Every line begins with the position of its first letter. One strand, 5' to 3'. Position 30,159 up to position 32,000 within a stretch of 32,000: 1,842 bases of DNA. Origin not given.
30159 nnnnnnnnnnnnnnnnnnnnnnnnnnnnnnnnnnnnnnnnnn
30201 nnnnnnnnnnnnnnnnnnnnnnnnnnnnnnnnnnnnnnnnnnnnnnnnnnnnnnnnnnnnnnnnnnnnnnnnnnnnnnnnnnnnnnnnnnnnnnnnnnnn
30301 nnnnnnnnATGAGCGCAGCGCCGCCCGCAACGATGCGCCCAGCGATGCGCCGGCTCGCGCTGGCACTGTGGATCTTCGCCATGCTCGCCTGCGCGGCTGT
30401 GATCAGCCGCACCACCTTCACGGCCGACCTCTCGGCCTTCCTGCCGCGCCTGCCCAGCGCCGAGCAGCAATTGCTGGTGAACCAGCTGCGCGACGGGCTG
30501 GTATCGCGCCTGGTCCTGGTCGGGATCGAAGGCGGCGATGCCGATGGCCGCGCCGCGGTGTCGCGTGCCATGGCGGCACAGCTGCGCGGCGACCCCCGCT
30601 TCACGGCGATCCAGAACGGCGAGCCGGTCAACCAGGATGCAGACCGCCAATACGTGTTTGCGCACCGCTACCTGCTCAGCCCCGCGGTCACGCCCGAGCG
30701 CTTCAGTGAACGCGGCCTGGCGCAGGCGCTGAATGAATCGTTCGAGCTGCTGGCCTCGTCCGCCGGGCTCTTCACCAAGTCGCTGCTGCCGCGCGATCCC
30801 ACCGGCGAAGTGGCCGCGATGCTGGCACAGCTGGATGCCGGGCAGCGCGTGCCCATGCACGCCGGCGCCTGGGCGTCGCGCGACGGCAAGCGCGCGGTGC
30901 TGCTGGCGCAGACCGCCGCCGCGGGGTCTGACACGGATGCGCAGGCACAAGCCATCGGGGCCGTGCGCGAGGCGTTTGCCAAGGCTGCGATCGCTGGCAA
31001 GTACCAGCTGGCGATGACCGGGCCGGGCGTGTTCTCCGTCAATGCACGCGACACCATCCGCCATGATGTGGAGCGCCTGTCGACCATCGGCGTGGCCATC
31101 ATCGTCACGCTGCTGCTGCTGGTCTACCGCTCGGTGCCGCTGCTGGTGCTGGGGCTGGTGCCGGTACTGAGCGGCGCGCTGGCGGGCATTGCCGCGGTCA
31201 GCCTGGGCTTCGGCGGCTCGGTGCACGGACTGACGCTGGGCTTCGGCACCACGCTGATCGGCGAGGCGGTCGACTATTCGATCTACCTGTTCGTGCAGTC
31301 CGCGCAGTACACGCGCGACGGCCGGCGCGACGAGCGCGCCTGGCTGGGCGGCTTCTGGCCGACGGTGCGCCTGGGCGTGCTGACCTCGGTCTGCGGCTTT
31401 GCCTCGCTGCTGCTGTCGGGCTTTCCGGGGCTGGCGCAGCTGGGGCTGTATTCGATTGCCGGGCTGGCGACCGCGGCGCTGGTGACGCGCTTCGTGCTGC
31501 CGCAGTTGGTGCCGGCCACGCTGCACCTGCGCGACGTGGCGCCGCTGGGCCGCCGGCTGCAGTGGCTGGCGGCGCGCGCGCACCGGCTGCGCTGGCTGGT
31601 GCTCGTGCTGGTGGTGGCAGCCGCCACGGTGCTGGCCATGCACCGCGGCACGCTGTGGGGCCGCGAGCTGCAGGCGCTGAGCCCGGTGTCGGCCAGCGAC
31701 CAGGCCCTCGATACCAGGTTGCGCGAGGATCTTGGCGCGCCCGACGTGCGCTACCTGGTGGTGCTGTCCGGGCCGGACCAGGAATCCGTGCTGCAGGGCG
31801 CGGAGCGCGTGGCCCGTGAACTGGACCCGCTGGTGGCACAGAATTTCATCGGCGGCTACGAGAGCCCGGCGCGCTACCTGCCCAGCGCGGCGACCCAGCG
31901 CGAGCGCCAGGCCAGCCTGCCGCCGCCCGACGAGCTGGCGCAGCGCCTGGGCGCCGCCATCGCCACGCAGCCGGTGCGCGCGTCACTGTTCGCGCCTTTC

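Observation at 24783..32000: Aryl-polyene/xanthomonadin-type specialised lipid cluster, rearranged and cut by the window edge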

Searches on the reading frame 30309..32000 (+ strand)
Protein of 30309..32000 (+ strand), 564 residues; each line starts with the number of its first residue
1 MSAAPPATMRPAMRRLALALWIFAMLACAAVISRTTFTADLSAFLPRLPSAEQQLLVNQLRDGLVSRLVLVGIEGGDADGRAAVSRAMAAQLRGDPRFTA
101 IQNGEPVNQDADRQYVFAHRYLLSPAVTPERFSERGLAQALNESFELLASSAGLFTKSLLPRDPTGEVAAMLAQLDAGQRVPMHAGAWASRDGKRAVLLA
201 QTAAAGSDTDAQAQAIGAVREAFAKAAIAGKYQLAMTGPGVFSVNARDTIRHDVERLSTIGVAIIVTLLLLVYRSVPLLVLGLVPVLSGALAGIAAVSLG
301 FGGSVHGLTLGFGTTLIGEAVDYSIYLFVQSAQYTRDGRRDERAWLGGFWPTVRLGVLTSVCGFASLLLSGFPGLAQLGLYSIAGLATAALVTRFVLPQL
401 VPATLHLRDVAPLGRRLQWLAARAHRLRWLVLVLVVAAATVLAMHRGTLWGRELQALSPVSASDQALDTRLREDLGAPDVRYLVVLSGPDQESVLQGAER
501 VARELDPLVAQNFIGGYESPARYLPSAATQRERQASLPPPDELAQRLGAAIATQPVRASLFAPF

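Call 5: search_protein_families(library=pfam, proteins=[window:30309-32000:+], max_evalue=0.01)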
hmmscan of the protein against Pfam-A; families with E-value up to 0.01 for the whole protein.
window:30309-32000:+ (564 aa): 1 family
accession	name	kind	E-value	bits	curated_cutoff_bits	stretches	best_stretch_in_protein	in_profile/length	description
PF03176.21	MMPL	-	4.2e-16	59.2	20.5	1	184-429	76-319/333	MMPL family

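Call 6: search_protein_families(library=ncbifam, proteins=[window:30309-32000:+], max_evalue=0.01)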
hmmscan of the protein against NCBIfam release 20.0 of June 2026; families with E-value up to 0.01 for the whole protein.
window:30309-32000:+ (564 aa): 5 families
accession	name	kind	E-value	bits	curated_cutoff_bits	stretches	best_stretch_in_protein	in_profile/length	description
TIGR00921.1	2A067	subfamily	7.8e-21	73.8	351.9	1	194-408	135-350/733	hydrophobe/amphiphile efflux-3 (HAE3) family transporter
NF045600.2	BstA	equivalog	8.3e-13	47.1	1400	1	180-454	207-491/903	sterol transporter cytoplasmic membrane protein BstA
TIGR03480.1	HpnN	hypoth_equivalog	1.4e-12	46.5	751.85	1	193-442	208-466/862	hopanoid biosynthesis associated RND transporter like protein HpnN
TIGR00833.1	actII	subfamily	4.7e-12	45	874.7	1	182-402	104-330/910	MMPL family RND transporter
NF052374.1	HopndTporHpnN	equivalog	0.00014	20.1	1100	1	191-402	209-424/858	hopanoid transporter HpnN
